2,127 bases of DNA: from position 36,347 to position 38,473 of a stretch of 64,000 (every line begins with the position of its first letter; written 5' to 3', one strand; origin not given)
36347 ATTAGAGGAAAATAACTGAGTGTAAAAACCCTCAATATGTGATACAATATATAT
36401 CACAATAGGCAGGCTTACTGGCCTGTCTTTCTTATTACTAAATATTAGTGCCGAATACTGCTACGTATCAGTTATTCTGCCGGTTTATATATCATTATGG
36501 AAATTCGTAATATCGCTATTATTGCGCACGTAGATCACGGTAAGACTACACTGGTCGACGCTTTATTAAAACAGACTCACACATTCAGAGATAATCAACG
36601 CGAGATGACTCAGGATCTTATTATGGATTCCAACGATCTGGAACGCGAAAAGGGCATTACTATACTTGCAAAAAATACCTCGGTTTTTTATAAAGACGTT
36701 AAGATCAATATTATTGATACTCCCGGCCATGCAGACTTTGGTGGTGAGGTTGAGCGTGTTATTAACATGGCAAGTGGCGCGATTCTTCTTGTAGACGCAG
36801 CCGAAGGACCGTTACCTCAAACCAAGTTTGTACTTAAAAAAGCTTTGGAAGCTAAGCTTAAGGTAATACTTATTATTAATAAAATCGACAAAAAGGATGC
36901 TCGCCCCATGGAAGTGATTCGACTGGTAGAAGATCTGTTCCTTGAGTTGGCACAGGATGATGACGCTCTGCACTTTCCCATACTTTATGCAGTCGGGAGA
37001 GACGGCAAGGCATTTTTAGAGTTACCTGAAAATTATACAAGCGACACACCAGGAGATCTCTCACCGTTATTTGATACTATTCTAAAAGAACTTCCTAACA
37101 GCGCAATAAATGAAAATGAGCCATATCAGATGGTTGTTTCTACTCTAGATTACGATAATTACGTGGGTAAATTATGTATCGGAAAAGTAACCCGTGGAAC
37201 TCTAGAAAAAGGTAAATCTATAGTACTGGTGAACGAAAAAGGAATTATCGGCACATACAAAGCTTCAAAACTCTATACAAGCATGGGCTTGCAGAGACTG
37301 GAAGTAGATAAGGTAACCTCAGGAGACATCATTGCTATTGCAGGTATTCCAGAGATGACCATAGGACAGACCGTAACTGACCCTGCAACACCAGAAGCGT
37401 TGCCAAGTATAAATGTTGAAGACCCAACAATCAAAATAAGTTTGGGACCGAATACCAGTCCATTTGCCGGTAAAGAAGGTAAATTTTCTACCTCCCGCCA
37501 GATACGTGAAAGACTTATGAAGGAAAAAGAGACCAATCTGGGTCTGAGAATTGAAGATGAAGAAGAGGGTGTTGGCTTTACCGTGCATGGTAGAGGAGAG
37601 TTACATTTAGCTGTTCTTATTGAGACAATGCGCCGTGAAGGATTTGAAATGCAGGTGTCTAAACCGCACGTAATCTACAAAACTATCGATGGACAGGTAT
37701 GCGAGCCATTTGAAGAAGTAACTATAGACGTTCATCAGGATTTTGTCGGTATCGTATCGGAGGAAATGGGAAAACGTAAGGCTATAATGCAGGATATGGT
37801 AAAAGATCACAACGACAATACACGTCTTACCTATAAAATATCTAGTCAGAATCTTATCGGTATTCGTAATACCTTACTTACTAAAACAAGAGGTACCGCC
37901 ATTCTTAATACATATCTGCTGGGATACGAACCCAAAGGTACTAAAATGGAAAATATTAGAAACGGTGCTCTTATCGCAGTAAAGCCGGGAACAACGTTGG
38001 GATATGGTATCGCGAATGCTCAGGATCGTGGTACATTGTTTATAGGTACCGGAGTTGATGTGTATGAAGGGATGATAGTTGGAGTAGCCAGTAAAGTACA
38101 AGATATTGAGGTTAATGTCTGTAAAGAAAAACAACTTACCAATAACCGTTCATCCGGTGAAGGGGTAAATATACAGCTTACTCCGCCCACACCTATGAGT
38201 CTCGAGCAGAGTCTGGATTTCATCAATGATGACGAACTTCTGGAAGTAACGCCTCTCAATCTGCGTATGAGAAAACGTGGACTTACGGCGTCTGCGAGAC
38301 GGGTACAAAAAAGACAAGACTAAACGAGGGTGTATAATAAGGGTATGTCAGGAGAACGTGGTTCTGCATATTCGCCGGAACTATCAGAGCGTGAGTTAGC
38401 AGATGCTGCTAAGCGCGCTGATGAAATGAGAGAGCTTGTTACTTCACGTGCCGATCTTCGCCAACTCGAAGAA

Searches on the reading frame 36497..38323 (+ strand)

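Call 34: search_protein_families(library=ncbifam, proteins=[window:36497-38323:+], max_evalue=1e-10)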
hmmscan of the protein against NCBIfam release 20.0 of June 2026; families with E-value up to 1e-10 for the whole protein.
window:36497-38323:+ (608 aa): 31 families (the best 25 are shown)
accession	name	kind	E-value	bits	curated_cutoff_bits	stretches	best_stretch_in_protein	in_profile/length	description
TIGR01394.1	TypA_BipA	equivalog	1.9e-248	825.6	757.3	1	3-602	1-593/594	translational GTPase TypA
NF007583.0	PRK10218.1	equivalog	3.2e-188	626.5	1260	1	2-606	4-602/607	ribosome-dependent GTPase TypA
TIGR00484.1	EF-G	equivalog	6.5e-55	186.5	659.4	2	2-144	9-151/691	elongation factor G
TIGR00490.1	aEF-2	equivalog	2.1e-54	184.8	738.45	2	3-132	19-150/720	elongation factor EF-2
NF009381.0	PRK12740.1-5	subfamily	2.9e-54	184.6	583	2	2-146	8-152/692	elongation factor G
TIGR01393.1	lepA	equivalog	1.6e-52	178.7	533.9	1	2-478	2-476/595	translation elongation factor 4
NF012153.1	tet_protect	equivalog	1.1e-45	156.1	775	1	5-145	2-142/614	tetracycline resistance ribosomal protection protein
NF009377.1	PRK12740.1-1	equivalog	2.4e-39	135.3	890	1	2-148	12-158/700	elongation factor G-like protein EF-G2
NF009891.0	PRK13351.1-1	equivalog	5.7e-39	134.2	597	2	2-145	8-151/681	elongation factor G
NF058620.1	EFG2_Bacteroid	exception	1.5e-34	119.5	1000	1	2-142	8-148/717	elongation factor G2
NF009379.0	PRK12740.1-3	equivalog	2.4e-33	115.6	513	2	2-145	7-150/674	elongation factor G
NF012154.0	tet_protect_Q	exception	3.1e-31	108.4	1425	1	1-154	1-151/638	tetracycline resistance ribosomal protection protein Tet(Q)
NF033148.1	tet_protect_M_W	exception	9.3e-31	106.8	1100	1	1-145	1-145/639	TetM/TetW/TetO/TetS family tetracycline resistance ribosomal protection protein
NF000120.3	47473_otr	exception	1.1e-30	106.8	900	1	5-144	4-143/608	tetracycline resistance ribosomal protection protein Otr(A)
NF001964.0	PRK00741.1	equivalog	2.4e-27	95.6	473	1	4-147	13-160/529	peptide chain release factor 3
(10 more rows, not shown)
